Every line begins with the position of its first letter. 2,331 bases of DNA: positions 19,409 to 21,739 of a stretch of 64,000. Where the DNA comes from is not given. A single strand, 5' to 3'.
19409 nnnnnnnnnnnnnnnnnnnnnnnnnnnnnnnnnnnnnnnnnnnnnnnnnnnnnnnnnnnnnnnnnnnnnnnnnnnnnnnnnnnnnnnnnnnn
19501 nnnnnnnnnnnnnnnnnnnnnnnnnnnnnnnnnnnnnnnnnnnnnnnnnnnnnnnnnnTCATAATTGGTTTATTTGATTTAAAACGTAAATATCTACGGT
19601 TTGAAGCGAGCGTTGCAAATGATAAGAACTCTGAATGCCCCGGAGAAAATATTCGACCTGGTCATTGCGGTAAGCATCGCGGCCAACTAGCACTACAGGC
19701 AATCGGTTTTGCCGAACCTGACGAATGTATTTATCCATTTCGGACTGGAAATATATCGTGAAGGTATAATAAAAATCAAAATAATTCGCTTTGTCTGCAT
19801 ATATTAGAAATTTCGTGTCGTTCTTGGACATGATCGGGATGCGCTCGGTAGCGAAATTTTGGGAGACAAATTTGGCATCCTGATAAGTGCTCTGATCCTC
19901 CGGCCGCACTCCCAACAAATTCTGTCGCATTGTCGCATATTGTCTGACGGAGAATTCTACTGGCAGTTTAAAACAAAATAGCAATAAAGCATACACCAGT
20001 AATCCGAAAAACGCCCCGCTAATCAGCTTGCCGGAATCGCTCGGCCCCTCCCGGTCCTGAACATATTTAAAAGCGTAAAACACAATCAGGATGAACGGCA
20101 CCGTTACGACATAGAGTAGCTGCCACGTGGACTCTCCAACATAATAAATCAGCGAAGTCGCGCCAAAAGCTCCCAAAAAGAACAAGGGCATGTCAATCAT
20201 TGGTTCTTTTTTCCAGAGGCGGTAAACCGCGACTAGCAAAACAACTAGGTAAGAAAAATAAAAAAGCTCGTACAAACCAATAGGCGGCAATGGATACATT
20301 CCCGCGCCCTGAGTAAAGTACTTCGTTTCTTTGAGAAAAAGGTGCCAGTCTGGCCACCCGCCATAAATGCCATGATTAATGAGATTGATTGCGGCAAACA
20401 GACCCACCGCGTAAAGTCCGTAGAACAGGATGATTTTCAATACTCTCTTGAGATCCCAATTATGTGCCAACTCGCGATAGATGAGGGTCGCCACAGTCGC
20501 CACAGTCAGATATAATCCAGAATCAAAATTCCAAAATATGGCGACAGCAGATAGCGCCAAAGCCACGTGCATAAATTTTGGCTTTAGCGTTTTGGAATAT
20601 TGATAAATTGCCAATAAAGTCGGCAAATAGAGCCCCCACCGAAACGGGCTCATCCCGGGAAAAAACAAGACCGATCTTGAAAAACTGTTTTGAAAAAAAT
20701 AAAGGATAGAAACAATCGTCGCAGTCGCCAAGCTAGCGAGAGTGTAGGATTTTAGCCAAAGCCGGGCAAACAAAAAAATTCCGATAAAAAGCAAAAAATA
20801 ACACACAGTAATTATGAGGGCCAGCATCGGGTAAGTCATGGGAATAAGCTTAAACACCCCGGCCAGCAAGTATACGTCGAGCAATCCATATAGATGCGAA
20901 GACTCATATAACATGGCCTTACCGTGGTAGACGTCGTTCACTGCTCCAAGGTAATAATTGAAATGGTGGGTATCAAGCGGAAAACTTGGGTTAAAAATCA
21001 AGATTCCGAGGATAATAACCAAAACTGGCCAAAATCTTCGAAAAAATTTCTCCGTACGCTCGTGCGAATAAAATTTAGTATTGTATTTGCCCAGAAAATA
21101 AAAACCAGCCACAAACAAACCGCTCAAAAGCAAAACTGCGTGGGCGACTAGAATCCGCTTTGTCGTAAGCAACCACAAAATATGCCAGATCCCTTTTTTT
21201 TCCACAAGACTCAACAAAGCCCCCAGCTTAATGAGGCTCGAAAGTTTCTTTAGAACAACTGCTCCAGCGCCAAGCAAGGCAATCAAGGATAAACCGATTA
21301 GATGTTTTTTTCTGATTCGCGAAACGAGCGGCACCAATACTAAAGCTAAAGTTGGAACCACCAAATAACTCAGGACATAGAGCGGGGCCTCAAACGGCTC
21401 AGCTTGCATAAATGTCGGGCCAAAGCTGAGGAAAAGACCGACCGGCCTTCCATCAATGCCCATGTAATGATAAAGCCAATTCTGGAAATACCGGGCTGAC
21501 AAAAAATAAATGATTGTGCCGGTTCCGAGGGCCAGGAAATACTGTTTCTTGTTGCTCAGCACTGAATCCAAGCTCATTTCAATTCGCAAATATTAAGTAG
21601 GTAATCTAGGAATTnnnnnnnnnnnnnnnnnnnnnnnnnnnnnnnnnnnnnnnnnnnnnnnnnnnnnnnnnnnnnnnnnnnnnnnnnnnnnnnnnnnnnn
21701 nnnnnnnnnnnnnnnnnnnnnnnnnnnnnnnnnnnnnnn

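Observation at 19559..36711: Two paralogous 676-aa polytopic membrane proteins plus a YfhO-like protein and GtrA/GtrB-like genes: a multi-copy extracytoplasmic (GT-C type) glycosylation set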

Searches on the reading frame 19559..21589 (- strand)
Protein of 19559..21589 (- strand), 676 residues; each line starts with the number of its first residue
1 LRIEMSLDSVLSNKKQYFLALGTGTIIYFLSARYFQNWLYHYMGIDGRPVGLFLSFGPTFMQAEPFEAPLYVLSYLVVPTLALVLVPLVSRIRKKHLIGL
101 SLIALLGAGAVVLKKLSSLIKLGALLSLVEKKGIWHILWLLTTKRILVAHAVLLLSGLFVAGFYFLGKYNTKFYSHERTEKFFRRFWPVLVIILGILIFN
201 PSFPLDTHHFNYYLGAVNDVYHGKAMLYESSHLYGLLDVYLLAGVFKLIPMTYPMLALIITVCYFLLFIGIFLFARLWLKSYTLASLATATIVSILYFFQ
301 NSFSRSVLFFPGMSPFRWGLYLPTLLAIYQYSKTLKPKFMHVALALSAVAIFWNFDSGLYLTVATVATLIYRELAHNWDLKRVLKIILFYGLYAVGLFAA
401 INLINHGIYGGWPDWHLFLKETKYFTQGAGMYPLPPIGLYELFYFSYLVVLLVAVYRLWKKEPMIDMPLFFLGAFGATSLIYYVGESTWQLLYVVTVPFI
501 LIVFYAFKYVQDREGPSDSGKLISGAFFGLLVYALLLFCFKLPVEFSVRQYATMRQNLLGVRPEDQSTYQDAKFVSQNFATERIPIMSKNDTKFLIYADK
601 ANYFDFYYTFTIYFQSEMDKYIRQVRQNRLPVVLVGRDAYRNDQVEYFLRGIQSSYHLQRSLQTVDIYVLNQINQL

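Call 5: search_protein_families(library=pfam, proteins=[window:19559-21589:-], max_evalue=0.01)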
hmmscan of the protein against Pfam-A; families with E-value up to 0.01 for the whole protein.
window:19559-21589:- (676 aa): 1 family
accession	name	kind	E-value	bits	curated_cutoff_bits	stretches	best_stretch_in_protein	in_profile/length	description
PF18917.5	LiaI-LiaF-like_TM1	-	0.004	17.7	27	1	160-198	9-41/42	LiaI-LiaF-like transmembrane region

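Call 14: search_protein_families(library=ncbifam, proteins=[window:19559-21589:-], max_evalue=0.01)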
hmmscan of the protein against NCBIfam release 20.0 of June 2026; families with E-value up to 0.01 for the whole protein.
window:19559-21589:- (676 aa): 0 families
